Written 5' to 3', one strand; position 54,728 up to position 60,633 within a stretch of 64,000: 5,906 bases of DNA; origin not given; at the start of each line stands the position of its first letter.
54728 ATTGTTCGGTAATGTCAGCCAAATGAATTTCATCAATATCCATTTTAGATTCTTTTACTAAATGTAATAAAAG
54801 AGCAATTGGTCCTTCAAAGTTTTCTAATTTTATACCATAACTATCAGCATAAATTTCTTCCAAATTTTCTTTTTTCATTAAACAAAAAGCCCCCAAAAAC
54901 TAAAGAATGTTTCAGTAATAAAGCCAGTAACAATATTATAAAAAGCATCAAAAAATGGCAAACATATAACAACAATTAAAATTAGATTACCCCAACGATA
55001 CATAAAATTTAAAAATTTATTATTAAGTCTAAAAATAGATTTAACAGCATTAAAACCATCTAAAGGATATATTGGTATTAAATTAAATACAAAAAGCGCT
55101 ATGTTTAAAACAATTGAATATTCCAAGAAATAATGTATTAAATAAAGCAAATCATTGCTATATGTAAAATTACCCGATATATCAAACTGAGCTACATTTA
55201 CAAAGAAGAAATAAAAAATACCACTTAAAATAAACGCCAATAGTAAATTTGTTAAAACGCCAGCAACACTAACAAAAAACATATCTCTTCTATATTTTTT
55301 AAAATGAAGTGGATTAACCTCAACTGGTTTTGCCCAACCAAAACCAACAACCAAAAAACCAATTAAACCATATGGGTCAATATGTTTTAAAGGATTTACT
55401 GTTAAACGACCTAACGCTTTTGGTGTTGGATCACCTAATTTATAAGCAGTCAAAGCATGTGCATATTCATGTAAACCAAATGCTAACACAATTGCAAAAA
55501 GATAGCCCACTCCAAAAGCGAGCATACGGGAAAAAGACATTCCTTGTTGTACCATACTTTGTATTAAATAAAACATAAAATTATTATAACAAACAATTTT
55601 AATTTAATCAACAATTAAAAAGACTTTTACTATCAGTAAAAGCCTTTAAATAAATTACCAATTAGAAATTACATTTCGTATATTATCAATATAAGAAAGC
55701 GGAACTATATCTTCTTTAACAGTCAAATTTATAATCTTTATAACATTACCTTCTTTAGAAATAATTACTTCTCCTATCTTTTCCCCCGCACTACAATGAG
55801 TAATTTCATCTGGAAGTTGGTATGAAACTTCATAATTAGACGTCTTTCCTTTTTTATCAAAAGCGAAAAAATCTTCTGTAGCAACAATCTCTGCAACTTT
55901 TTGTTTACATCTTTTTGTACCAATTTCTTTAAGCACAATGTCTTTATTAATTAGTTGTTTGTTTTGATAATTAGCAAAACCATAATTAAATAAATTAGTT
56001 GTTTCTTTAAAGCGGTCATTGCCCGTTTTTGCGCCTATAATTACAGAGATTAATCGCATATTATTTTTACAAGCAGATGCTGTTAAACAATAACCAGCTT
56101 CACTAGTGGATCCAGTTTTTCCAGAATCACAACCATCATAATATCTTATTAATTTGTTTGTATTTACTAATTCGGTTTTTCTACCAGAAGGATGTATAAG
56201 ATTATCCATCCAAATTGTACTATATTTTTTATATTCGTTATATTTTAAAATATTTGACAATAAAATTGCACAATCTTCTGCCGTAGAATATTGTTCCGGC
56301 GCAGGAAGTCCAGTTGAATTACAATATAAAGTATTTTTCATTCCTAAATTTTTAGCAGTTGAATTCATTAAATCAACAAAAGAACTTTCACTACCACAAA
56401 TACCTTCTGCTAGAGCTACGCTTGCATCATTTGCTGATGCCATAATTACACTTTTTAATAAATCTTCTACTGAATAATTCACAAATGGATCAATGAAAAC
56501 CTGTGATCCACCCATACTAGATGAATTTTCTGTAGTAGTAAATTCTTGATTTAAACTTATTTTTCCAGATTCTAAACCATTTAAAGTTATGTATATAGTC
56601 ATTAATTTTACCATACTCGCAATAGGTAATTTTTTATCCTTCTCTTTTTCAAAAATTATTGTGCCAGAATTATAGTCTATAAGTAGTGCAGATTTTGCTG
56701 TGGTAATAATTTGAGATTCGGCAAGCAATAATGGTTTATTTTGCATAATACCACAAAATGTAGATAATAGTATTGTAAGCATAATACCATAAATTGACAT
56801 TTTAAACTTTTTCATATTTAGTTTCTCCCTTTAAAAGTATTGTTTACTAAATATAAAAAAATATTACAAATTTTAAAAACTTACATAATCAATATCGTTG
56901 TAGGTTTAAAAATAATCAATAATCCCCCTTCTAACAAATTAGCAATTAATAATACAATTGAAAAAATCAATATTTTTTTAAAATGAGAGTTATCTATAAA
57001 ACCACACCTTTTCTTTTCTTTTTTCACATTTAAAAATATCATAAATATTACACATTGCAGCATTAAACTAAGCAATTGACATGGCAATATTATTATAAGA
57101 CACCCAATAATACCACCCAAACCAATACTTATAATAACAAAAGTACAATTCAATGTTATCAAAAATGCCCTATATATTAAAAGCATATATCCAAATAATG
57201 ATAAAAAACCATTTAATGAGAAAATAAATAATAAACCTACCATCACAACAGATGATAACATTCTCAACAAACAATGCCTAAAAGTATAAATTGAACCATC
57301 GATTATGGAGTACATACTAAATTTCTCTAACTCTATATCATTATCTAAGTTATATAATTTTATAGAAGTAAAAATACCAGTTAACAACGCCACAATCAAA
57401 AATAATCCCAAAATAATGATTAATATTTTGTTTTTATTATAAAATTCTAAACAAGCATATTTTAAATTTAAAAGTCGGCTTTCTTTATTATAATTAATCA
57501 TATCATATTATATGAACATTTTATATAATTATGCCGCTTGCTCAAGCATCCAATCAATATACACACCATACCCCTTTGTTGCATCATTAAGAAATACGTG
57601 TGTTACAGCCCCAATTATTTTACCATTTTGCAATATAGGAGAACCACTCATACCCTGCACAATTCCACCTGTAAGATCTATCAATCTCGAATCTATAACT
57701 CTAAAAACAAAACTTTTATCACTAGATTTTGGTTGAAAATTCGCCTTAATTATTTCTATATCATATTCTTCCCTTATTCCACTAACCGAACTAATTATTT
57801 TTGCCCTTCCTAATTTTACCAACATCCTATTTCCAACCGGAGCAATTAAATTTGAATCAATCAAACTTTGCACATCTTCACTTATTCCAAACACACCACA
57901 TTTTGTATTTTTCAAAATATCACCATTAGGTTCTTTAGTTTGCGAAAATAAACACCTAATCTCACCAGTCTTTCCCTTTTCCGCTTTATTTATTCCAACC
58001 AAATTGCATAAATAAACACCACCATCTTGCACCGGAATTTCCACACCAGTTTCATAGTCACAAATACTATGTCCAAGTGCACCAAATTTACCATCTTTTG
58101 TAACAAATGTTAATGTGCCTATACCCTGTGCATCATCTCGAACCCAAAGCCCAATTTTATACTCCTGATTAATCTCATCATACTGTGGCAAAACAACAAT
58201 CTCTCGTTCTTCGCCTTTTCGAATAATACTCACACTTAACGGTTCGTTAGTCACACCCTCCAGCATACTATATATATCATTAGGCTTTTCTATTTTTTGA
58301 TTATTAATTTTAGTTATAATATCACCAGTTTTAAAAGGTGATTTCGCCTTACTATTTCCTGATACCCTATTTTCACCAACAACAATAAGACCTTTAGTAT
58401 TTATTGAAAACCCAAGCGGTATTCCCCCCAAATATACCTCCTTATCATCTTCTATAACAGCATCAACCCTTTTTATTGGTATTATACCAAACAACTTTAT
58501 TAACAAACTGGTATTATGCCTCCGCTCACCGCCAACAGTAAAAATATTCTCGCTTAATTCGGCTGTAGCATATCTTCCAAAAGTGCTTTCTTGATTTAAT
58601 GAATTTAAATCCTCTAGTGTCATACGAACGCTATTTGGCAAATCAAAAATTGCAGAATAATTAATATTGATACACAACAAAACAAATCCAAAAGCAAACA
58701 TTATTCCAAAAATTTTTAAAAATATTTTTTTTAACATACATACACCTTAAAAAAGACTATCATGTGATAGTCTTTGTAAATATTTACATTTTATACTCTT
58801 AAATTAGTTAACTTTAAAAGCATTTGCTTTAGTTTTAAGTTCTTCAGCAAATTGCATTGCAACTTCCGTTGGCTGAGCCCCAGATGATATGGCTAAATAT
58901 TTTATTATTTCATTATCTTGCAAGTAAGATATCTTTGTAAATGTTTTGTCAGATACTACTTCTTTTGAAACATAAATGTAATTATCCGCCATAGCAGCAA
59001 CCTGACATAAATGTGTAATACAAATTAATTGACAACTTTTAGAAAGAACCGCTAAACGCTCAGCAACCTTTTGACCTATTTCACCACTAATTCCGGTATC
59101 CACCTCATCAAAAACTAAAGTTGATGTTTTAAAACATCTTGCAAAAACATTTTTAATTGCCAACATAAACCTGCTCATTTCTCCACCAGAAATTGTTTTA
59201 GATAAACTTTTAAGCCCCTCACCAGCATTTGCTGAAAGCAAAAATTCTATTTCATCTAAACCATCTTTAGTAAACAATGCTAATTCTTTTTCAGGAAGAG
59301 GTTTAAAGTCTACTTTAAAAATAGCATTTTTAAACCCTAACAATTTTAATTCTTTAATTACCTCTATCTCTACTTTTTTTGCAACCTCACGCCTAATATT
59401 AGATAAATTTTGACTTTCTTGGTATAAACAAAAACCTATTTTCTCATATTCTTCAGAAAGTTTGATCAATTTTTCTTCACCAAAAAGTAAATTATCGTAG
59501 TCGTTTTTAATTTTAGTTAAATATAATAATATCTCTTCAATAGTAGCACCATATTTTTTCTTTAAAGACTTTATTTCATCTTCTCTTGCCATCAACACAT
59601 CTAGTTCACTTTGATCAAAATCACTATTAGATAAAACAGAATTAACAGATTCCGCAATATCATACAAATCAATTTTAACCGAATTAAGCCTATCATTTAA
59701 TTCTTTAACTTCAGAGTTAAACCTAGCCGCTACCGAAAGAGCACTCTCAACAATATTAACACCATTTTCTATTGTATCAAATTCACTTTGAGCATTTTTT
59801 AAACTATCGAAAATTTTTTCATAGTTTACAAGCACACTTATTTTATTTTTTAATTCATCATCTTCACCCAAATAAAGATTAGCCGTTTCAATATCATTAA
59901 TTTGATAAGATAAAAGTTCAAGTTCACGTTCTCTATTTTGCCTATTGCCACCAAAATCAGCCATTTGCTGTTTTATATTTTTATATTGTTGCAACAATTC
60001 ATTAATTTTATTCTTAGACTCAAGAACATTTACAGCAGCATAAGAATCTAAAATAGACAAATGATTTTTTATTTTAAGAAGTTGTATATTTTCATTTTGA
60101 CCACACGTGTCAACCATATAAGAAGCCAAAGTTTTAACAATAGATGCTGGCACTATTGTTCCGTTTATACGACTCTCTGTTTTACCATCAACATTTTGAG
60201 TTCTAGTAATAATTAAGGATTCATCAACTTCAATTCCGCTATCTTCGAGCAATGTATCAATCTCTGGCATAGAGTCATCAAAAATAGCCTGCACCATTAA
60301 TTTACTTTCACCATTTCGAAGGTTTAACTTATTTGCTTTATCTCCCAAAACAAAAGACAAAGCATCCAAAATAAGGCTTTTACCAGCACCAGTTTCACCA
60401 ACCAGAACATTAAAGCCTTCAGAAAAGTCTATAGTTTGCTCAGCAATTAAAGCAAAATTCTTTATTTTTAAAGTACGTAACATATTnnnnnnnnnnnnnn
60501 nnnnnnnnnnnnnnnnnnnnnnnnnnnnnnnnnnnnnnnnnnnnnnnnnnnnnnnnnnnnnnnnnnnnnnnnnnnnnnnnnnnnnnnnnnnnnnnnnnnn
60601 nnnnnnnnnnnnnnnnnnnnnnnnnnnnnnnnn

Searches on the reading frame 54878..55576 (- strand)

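Call 32: search_protein_families(library=pfam, proteins=[window:54878-55576:-], max_evalue=0.01)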
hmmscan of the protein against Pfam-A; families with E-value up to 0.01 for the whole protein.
window:54878-55576:- (232 aa): 1 family
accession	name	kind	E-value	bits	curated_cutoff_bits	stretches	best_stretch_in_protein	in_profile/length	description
PF02163.28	Peptidase_M50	-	3e-12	46.8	27.2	1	26-202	3-220/221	Peptidase family M50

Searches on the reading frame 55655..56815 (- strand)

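Call 32: search_protein_families(library=pfam, proteins=[window:55655-56815:-], max_evalue=0.01)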
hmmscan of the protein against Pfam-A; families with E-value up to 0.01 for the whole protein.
window:55655-56815:- (386 aa): 3 families
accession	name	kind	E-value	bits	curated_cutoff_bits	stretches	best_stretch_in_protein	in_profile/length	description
PF00768.25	Peptidase_S11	-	9.6e-71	238.5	27.6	1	37-264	9-239/239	D-alanyl-D-alanine carboxypeptidase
PF13354.11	Beta-lactamase2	-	9.4e-12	45.2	22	1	51-197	10-154/214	Beta-lactamase enzyme family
PF07943.18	PBP5_C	-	3.7e-09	37.1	21.2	1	283-370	1-89/91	Penicillin-binding protein 5, C-terminal domain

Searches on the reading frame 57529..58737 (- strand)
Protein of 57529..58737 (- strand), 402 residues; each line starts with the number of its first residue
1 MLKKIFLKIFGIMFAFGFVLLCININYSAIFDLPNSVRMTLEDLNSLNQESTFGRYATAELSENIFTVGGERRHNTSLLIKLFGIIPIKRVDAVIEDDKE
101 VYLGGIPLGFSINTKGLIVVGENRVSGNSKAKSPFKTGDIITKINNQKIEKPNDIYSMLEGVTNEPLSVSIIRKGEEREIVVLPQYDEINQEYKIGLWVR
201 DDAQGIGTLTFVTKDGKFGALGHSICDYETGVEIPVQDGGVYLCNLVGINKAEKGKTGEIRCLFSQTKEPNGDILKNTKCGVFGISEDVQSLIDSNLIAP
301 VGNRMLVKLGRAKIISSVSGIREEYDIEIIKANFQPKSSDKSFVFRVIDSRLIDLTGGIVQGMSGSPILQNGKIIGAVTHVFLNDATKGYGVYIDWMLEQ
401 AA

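Call 5: search_protein_families(library=pfam, proteins=[window:57529-58737:-], max_evalue=0.01)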
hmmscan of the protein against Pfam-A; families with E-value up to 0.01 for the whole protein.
window:57529-58737:- (402 aa): 4 families
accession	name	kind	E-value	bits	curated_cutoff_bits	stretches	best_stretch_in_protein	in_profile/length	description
PF05580.18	Peptidase_S55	-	4e-75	252.9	25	1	192-398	2-210/210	SpoIVB peptidase S55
PF14685.13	PDZ_Tricorn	-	7.4e-05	23.1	25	1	136-182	41-88/88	Tricorn protease PDZ domain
PF13180.12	PDZ_2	-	7.6e-05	23.4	27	1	113-182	10-78/80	PDZ domain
PF17820.7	PDZ_6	-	0.00013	22.1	27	1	136-173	17-54/54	PDZ domain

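Call 6: search_protein_families(library=ncbifam, proteins=[window:57529-58737:-], max_evalue=0.01)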
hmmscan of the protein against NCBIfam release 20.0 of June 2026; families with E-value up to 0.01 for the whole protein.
window:57529-58737:- (402 aa): 9 families
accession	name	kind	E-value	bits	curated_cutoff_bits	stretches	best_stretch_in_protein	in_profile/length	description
TIGR02860.1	spore_IV_B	equivalog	1.5e-100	337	305.25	1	9-401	7-399/402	SpoIVB peptidase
NF041521.1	HhoA_HhoB_HtrA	equivalog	2.8e-06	26.8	450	1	113-184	260-331/335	HhoA/HhoB/HtrA family serine endopeptidase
TIGR00054.1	TIGR00054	equivalog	3.2e-06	26.3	147.55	1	123-196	207-276/421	RIP metalloprotease RseP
TIGR02037.1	degP_htrA_DO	subfamily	1.1e-05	24.6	416.2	1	126-191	268-335/434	Do family serine endopeptidase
NF040960.1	MamE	equivalog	4.5e-05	22.2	800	0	125-181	474-532/659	magnetosome formation protease MamE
NF047968.1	SerProtHtrA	equivalog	5.2e-05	22.8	470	1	115-182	289-355/357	serine protease HtrA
TIGR01713.1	typeII_sec_gspC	equivalog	0.00038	20.1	101.6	1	131-182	205-257/259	type II secretion system protein GspC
NF008046.0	PRK10779.1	equivalog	0.0037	16.4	477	1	102-191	212-296/450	sigma E protease regulator RseP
TIGR02038.1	protease_degS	equivalog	0.0099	15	422.95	0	115-183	278-345/351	outer membrane-stress sensor serine endopeptidase DegS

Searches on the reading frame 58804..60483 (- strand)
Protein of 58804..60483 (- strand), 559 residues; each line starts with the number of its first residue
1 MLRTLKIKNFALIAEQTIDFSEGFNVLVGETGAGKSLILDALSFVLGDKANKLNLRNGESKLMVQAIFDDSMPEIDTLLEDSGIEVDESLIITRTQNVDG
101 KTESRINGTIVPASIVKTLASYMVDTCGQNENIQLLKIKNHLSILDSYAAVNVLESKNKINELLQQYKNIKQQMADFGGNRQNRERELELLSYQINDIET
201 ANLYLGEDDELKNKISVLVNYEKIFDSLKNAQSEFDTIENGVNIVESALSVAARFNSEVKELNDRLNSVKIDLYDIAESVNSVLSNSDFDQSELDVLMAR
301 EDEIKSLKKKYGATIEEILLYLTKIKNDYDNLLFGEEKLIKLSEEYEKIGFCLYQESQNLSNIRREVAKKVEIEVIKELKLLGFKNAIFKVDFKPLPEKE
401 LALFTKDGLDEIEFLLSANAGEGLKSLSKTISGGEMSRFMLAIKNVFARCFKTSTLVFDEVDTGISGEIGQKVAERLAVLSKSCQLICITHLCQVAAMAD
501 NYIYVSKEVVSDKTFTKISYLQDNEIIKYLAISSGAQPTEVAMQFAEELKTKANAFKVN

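Call 5: search_protein_families(library=pfam, proteins=[window:58804-60483:-], max_evalue=0.01)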
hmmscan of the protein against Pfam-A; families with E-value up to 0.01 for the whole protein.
window:58804-60483:- (559 aa): 8 families
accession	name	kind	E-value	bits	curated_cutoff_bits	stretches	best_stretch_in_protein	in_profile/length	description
PF02463.25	SMC_N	-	6.9e-25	88.2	40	1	1-507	1-213/220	RecF/RecN/SMC N terminal domain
PF13476.12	AAA_23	-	1.5e-15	58.8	27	1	5-268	2-195/201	AAA domain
PF13304.12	AAA_21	-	3.6e-07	31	27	1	24-50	1-26/304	AAA domain, putative AbiEii toxin, Type IV TA system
PF13555.12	AAA_29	-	1.4e-06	28.4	27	1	2-47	1-47/61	P-loop containing region of AAA domain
PF13175.12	AAA_15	-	1.9e-06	28.2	32.1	1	1-347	1-276/374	AAA ATPase domain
PF09177.16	STX6_10_61_N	-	7.9e-05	23.6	29.4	1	222-310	8-94/99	Syntaxin 6/10/61, N-terminal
PF13401.12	AAA_22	-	0.00073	20.3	27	0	20-43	3-26/130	AAA domain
PF13514.12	AAA_27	-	0.0064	16.5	22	0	2-69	3-75/206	AAA domain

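Call 6: search_protein_families(library=ncbifam, proteins=[window:58804-60483:-], max_evalue=0.01)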
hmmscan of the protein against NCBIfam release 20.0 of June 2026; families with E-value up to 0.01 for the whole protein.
window:58804-60483:- (559 aa): 26 families (the best 25 are shown)
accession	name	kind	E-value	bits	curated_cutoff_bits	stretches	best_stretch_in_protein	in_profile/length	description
TIGR00634.1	recN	equivalog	6.7e-141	471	407.85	1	1-549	1-560/563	DNA repair protein RecN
NF008121.0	PRK10869.1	equivalog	5.9e-87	292.5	418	1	1-549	1-550/553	DNA repair protein RecN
NF045780.1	TrlF_fam_ATP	equivalog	8.4e-15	54.6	350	1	6-401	294-713/944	TrlF family AAA-like ATPase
TIGR02169.1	SMC_prok_A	equivalog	1.2e-13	49.7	729.4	1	5-57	5-57/1165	chromosome segregation protein SMC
NF041034.1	Rad50_Sulf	equivalog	2e-11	42.5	1000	2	3-54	4-55/872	DNA double-strand break repair ATPase Rad50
NF003034.1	PRK03918.1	equivalog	1e-08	33.7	700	1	2-46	3-47/878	DNA double-strand break repair ATPase Rad50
TIGR02168.1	SMC_prok_B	equivalog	4.9e-08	31.2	567.35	1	15-59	16-59/1181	chromosome segregation protein SMC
NF045487.1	ASRP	equivalog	1.2e-06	27.4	300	1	11-57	3-49/593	archaea-specific SMC-related protein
TIGR02770.1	nickel_nikD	equivalog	2.1e-06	27.3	318.7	1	424-530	119-225/230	nickel import ATP-binding protein NikD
NF002244.0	PRK01156.1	equivalog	2.5e-06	25.9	847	1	3-50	4-52/895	DNA double-strand break repair ATPase Rad50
TIGR00611.2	recf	equivalog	3e-06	26.6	172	1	2-48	1-47/339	DNA replication/repair protein RecF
TIGR04521.1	ECF_ATPase_2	equivalog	3.1e-06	26.5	330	1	430-534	144-246/279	energy-coupling factor transporter ATPase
NF041760.1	PtuA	equivalog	9.9e-06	24.7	500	1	2-251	52-312/524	retron Ec78 anti-phage system effector ATPase PtuA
NF041035.1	Rad50_Halo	equivalog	7.4e-05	21.3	1000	0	4-48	5-50/883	DNA double-strand break repair ATPase Rad50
TIGR00618.1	sbcc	subfamily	0.00013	20.1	478.5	1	5-46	6-51/1043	exonuclease subunit SbcC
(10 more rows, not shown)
